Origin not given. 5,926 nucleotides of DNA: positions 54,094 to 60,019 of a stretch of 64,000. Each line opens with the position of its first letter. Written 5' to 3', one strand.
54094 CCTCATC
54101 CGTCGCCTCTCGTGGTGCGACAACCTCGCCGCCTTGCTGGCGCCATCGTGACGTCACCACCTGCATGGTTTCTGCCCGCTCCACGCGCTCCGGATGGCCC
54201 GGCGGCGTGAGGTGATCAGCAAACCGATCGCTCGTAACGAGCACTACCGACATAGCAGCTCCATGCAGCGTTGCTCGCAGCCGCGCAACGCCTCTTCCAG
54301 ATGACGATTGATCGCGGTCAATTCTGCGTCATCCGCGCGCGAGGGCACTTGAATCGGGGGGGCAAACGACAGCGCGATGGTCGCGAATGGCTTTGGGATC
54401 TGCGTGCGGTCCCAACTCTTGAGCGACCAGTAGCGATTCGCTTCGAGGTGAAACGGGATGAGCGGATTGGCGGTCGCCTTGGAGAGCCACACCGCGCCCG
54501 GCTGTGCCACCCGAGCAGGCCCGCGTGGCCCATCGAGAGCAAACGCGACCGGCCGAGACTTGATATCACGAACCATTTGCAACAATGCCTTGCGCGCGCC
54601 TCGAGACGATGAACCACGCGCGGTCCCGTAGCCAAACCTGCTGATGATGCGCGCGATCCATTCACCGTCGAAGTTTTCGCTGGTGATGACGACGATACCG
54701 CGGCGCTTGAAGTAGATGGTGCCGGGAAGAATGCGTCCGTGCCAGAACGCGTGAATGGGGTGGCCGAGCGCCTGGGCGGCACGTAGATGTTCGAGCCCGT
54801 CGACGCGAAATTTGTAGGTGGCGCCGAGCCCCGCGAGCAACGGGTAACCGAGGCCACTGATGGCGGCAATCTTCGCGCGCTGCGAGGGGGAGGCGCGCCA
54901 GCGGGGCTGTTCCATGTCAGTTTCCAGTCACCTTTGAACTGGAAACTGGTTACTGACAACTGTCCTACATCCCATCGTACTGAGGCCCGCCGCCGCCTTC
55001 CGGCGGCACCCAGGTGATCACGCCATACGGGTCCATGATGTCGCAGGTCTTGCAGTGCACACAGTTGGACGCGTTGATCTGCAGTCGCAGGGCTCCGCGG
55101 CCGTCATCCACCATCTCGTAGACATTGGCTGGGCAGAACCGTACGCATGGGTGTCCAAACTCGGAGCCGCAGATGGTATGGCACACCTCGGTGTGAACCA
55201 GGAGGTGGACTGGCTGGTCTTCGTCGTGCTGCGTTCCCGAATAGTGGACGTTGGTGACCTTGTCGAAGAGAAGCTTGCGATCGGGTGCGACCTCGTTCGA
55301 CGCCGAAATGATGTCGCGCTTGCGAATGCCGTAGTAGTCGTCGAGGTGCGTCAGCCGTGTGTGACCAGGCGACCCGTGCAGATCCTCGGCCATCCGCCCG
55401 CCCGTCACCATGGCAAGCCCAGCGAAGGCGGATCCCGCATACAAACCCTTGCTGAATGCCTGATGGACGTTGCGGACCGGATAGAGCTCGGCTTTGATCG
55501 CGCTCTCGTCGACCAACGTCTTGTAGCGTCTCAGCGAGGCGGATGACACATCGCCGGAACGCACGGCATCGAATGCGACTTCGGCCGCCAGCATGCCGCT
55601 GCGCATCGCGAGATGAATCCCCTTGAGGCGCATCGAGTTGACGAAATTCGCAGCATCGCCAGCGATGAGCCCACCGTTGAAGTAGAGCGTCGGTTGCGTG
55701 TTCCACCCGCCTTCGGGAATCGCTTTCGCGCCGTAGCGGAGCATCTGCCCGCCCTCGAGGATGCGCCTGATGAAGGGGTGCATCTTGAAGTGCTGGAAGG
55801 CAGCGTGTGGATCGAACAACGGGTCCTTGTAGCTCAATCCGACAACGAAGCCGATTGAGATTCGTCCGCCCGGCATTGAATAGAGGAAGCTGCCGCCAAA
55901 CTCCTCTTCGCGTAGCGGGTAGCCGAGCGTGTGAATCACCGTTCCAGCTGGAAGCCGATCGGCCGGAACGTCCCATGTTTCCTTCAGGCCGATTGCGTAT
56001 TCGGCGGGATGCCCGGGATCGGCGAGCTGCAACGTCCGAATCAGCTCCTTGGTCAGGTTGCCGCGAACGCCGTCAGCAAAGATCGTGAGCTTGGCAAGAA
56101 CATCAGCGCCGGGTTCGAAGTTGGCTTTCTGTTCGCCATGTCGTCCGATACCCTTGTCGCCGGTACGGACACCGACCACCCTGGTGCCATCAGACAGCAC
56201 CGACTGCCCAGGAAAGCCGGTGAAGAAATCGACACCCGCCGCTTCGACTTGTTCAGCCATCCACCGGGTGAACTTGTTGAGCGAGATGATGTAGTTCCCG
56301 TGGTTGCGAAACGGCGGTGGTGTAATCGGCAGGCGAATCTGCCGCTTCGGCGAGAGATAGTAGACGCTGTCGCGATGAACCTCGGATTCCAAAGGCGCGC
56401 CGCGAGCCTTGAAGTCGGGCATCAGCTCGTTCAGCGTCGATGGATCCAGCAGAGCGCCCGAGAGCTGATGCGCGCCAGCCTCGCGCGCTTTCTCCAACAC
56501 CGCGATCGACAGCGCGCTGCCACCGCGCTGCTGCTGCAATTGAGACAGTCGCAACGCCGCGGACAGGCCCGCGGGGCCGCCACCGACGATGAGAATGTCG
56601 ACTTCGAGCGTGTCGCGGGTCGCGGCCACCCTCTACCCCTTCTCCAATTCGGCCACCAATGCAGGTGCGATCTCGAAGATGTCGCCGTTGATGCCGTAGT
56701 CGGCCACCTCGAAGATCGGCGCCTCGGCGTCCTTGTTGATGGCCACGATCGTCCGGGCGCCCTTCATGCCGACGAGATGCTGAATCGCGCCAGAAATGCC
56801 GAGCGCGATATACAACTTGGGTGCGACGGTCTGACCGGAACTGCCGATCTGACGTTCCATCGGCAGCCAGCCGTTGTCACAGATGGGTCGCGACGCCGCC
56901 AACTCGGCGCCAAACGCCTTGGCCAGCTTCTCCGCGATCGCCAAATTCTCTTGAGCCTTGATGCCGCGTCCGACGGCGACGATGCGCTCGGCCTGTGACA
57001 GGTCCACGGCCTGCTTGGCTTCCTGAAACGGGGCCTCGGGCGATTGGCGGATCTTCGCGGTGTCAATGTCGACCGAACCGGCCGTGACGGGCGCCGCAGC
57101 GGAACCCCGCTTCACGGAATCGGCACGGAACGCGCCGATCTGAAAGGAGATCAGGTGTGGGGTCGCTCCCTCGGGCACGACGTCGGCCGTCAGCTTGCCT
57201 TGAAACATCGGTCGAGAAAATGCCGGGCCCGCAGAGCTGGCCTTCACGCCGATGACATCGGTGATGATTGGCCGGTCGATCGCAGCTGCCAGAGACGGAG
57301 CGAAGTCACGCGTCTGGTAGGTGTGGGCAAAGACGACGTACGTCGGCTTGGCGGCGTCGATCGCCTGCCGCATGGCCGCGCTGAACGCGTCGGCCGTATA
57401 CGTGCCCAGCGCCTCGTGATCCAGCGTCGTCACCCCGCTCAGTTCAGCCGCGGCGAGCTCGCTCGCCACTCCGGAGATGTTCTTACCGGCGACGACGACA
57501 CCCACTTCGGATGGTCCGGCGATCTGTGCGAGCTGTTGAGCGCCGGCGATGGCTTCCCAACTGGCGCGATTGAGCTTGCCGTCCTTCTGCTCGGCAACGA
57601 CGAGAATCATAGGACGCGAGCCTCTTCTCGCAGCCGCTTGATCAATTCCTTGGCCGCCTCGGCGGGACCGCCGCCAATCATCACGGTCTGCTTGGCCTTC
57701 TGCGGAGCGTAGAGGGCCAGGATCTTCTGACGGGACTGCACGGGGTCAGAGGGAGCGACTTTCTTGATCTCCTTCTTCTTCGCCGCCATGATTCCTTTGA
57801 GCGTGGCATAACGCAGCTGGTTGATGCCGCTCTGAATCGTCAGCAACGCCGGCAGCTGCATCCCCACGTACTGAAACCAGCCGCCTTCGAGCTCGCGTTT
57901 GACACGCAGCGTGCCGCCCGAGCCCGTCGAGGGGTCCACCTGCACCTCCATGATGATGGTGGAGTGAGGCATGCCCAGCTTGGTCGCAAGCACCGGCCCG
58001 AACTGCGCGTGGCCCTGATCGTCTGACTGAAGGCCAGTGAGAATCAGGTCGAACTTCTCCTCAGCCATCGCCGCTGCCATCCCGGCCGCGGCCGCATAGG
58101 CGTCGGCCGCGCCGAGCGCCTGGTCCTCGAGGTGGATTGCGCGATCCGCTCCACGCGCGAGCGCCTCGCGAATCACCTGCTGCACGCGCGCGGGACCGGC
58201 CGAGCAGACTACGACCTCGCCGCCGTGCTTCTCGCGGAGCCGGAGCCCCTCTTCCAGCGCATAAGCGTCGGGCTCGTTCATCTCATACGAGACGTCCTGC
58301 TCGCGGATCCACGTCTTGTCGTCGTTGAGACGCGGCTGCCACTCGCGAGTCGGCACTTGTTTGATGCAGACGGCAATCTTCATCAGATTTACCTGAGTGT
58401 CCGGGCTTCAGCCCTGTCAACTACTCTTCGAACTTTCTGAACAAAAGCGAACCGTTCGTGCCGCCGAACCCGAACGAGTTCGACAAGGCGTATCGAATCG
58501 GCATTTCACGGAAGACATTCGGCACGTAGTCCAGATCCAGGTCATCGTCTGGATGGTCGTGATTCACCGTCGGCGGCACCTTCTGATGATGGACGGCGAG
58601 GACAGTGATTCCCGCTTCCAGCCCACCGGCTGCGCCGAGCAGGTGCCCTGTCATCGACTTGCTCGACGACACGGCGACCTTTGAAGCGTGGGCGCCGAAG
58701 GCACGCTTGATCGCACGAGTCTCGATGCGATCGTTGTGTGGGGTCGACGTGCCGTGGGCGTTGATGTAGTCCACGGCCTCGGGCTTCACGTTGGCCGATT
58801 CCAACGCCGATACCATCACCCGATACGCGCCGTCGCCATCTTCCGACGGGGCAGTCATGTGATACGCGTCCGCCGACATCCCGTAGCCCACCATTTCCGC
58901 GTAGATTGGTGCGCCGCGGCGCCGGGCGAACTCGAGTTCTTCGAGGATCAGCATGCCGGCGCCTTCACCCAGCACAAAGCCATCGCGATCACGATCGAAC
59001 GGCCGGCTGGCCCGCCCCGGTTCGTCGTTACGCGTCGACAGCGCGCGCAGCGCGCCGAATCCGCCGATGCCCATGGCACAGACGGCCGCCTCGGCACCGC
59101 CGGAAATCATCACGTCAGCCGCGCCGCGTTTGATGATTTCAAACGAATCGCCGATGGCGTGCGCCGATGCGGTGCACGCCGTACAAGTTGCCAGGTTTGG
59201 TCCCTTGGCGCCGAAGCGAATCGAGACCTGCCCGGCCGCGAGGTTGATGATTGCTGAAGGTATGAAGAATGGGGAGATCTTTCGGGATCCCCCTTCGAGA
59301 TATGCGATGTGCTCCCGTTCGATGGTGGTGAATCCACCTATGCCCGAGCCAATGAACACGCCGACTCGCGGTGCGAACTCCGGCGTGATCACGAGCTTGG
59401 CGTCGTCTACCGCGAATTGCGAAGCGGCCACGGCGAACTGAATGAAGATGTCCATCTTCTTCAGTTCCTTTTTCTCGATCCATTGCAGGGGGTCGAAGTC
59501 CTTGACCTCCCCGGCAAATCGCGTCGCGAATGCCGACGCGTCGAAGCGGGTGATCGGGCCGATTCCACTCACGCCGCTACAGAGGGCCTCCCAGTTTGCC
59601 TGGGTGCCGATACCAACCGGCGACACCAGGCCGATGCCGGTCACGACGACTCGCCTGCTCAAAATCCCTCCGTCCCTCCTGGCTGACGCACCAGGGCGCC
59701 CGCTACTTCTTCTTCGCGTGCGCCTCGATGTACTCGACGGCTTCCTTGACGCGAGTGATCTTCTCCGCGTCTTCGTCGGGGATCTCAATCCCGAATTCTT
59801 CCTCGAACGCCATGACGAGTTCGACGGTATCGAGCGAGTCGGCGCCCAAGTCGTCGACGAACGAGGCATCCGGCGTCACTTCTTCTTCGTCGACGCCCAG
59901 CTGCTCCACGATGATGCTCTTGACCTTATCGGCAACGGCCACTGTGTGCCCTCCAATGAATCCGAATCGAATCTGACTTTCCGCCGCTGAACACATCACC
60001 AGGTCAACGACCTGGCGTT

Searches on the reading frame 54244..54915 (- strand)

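Call 55: search_protein_families(library=pfam, proteins=[window:54244-54915:-], max_evalue=0.0001)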
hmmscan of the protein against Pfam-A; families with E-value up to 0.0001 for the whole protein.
window:54244-54915:- (223 aa): 1 family
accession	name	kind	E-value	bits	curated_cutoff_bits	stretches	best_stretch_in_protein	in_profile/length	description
PF04028.18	DUF374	-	2.5e-22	78.7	26.8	1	68-134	2-69/69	Domain of unknown function (DUF374)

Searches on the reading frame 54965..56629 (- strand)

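Call 56: search_protein_families(library=pfam, proteins=[window:54965-56629:-], max_evalue=0.0001)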
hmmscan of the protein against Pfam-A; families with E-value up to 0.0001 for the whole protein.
window:54965-56629:- (554 aa): 5 families
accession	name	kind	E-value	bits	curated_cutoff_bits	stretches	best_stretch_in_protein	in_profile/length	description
PF05187.19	Fer4_ETF_QO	-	4.8e-37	126.7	24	1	452-551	2-103/104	Electron transfer flavoprotein-ubiquinone oxidoreductase, 4Fe-4S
PF21162.3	ETFQO_UQ-bd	-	1.2e-32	112.8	27.7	1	211-304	1-96/96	ETF-QO, ubiquinone-binding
PF01266.30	DAO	-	2.9e-10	40.7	27.9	1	11-65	1-50/353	FAD dependent oxidoreductase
PF01494.25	FAD_binding_3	-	2.1e-07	31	22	1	9-370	1-335/349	FAD binding domain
PF00890.30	FAD_binding_2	-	7.6e-07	29.1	20.4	0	11-50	1-33/414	FAD binding domain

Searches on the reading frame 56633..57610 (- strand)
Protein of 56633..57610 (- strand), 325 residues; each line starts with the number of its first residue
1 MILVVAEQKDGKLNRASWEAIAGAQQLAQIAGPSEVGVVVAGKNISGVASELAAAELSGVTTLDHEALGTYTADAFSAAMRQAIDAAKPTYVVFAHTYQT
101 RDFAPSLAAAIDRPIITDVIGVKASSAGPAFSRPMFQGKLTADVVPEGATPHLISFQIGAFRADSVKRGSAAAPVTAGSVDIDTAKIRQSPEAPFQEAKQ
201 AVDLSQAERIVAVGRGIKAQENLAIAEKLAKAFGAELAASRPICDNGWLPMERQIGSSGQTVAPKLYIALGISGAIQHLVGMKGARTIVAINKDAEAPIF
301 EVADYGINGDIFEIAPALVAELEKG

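Call 56: search_protein_families(library=pfam, proteins=[window:56633-57610:-], max_evalue=0.0001)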
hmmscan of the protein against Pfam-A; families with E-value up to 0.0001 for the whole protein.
window:56633-57610:- (325 aa): 2 families
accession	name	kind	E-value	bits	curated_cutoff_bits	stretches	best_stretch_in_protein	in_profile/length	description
PF00766.25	ETF_alpha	-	7.5e-36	122.4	27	1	203-283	1-81/81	Electron transfer flavoprotein FAD-binding domain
PF01012.27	ETF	-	1.2e-30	107.1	26.7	1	2-179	1-177/181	Electron transfer flavoprotein domain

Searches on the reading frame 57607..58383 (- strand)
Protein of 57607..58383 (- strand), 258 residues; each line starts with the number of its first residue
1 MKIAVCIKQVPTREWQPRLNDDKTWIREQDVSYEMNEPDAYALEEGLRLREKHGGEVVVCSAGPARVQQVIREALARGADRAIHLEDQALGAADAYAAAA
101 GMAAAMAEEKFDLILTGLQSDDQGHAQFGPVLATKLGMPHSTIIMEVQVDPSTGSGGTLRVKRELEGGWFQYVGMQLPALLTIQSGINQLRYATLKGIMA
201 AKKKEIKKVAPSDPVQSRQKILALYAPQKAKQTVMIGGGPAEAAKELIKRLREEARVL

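Call 56: search_protein_families(library=pfam, proteins=[window:57607-58383:-], max_evalue=0.0001)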
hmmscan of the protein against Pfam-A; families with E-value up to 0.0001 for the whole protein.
window:57607-58383:- (258 aa): 1 family
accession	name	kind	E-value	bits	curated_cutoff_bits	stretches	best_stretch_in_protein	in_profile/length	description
PF01012.27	ETF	-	2.8e-42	145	26.7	1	26-213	4-180/181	Electron transfer flavoprotein domain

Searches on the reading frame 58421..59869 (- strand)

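Call 56: search_protein_families(library=pfam, proteins=[window:58421-59869:-], max_evalue=0.0001)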
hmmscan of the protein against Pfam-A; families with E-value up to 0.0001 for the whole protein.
window:58421-59869:- (482 aa): 2 families
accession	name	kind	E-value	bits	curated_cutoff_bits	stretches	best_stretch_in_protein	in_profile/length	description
PF00109.32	ketoacyl-synt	-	1.1e-55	189.4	20.8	1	72-314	2-251/252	Beta-ketoacyl synthase, N-terminal domain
PF02801.28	Ketoacyl-synt_C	-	3.7e-40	137.1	20.8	1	323-437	1-118/119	Beta-ketoacyl synthase, C-terminal domain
